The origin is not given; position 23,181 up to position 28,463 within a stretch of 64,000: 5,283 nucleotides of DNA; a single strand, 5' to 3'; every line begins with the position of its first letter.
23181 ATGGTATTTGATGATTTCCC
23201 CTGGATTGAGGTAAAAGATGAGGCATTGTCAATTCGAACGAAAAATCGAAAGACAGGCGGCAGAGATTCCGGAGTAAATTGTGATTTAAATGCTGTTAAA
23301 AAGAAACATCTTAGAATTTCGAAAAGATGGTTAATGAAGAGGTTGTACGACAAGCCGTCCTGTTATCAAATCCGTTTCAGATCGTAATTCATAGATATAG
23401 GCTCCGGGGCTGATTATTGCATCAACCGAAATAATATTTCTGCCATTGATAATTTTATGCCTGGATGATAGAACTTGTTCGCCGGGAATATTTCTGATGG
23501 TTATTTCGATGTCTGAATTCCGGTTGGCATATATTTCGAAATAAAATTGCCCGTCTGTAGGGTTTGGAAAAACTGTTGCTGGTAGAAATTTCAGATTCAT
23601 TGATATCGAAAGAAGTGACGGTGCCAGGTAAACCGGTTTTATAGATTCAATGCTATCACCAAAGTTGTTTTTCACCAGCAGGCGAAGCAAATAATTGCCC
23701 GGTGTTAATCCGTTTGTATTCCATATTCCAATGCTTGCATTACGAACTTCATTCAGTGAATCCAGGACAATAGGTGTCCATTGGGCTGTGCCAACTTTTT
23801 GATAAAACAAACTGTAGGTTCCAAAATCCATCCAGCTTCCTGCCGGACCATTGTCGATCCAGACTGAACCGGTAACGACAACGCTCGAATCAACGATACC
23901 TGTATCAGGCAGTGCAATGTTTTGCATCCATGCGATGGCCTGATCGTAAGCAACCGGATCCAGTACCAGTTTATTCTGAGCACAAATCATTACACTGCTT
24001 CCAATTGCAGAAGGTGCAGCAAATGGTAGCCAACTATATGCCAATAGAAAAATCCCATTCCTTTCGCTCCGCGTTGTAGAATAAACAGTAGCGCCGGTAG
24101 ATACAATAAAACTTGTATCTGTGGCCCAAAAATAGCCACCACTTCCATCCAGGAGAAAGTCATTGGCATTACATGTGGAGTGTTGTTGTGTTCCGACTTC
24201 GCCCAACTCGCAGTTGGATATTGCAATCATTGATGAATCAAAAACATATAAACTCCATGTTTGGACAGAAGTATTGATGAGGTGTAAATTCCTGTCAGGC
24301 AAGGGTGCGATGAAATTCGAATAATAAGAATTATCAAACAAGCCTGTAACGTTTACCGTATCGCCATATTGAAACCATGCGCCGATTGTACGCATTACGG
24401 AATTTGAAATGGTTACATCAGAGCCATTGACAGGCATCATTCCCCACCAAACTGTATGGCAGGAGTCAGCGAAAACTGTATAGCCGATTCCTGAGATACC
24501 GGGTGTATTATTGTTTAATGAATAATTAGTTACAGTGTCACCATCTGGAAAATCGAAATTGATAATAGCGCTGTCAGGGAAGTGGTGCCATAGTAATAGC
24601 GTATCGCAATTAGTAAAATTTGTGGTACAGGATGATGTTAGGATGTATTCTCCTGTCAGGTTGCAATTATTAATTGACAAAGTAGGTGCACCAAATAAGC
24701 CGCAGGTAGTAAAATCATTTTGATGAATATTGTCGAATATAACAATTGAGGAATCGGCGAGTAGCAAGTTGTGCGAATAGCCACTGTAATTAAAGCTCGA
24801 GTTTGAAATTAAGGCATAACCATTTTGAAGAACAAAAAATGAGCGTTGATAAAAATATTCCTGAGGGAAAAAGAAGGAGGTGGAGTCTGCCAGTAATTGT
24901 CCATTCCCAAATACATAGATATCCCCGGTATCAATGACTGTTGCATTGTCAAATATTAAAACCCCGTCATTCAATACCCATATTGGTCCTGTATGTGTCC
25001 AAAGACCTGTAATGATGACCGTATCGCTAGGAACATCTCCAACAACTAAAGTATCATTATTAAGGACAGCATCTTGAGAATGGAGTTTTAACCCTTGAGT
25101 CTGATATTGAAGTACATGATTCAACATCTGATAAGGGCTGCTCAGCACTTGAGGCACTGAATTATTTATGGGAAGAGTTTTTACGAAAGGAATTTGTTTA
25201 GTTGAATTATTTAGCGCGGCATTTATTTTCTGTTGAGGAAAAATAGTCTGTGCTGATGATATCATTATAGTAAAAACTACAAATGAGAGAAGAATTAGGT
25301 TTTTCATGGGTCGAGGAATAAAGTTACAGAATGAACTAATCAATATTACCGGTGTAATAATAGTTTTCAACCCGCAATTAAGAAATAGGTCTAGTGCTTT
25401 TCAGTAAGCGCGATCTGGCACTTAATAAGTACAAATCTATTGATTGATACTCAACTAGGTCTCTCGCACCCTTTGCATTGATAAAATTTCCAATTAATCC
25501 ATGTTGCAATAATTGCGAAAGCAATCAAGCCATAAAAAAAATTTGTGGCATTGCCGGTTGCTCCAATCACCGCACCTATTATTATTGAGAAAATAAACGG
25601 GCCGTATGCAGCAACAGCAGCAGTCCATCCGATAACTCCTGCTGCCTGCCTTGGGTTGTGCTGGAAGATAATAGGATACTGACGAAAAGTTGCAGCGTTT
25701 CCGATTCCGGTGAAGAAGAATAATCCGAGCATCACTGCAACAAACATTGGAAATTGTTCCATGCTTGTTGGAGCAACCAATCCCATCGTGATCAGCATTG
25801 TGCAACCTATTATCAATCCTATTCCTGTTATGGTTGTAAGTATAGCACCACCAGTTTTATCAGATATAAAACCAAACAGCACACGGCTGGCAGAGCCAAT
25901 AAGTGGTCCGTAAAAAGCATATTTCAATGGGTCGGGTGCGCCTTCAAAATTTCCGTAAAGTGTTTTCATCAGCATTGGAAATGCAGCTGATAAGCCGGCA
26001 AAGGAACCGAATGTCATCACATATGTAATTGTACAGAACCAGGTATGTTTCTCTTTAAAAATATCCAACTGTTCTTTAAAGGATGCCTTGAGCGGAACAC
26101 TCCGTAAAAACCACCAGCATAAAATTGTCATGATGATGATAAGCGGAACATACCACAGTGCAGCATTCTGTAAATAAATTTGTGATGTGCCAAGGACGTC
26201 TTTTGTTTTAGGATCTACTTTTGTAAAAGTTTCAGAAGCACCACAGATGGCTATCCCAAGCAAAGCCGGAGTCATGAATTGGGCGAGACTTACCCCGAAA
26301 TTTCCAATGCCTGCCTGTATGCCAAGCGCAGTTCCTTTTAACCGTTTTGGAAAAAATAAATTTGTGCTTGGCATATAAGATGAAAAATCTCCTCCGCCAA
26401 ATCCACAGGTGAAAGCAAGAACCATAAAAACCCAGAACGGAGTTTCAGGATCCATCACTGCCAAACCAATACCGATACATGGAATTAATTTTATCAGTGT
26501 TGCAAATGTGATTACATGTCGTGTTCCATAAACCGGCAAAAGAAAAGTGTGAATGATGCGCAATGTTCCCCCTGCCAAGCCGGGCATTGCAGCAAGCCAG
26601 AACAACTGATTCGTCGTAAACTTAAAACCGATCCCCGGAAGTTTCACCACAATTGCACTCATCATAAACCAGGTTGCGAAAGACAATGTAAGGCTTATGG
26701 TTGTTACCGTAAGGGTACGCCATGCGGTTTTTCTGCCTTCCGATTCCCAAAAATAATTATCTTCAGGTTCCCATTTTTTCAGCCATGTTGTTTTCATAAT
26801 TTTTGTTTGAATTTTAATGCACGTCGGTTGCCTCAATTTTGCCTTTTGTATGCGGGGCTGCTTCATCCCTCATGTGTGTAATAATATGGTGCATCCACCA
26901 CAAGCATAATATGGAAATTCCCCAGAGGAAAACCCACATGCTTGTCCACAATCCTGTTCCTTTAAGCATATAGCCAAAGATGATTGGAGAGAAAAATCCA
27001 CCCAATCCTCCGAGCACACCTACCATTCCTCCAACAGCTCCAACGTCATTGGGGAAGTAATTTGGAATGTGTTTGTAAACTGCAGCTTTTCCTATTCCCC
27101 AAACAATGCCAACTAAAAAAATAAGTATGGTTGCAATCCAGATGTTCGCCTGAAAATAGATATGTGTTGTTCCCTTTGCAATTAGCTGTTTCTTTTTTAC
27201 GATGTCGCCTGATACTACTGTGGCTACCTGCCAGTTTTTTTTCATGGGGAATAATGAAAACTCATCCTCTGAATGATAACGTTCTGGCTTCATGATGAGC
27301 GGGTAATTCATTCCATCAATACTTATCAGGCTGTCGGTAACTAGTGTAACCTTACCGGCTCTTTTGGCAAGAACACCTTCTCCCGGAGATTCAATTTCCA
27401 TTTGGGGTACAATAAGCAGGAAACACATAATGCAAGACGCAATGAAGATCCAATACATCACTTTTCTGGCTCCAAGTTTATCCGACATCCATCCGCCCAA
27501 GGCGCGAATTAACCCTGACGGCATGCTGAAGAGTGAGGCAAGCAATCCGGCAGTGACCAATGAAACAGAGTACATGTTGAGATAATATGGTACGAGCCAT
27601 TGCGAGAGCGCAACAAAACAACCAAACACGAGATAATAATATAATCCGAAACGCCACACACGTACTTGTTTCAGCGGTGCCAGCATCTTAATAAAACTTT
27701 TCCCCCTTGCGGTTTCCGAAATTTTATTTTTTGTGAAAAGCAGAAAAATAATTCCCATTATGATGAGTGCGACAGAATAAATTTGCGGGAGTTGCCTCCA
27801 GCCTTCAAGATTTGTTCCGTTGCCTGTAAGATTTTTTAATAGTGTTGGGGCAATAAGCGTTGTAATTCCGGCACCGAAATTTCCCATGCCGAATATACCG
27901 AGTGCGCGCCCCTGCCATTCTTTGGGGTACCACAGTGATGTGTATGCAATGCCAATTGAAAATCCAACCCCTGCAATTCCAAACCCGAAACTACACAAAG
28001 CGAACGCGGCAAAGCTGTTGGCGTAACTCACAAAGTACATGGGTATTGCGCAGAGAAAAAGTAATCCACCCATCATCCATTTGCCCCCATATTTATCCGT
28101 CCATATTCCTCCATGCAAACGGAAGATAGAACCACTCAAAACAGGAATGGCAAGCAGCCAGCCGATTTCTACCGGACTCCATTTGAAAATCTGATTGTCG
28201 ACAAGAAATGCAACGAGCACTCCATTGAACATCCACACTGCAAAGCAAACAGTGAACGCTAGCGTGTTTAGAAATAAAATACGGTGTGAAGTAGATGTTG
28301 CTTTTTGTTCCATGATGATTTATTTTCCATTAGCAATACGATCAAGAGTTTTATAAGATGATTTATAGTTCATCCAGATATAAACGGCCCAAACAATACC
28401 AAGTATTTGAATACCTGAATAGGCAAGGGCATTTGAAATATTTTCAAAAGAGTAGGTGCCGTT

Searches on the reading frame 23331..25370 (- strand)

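Call 55: search_protein_families(library=pfam, proteins=[window:23331-25370:-], max_evalue=0.000001)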
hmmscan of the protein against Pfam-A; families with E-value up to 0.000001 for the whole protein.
window:23331-25370:- (679 aa): 1 family
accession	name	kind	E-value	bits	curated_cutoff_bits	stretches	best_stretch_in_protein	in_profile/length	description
PF18962.6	Por_Secre_tail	-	7.5e-08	33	27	1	600-675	1-75/75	Secretion system C-terminal sorting domain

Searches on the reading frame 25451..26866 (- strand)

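Call 55: search_protein_families(library=pfam, proteins=[window:25451-26866:-], max_evalue=0.000001)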
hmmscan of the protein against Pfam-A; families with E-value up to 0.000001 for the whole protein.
window:25451-26866:- (471 aa): 1 family
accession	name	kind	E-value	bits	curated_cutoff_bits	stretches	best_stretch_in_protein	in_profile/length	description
PF07690.21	MFS_1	-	8.1e-13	48.4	33.4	1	61-426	4-346/347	Major Facilitator Superfamily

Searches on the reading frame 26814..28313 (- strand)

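Call 10: search_protein_families(library=pfam, proteins=[window:26814-28313:-], max_evalue=0.00001)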
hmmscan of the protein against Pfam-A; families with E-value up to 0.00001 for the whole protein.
window:26814-28313:- (499 aa): 1 family
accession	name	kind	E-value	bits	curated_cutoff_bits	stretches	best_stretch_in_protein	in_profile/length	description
PF07690.21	MFS_1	-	7e-41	140.7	33.4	2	18-303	4-288/347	Major Facilitator Superfamily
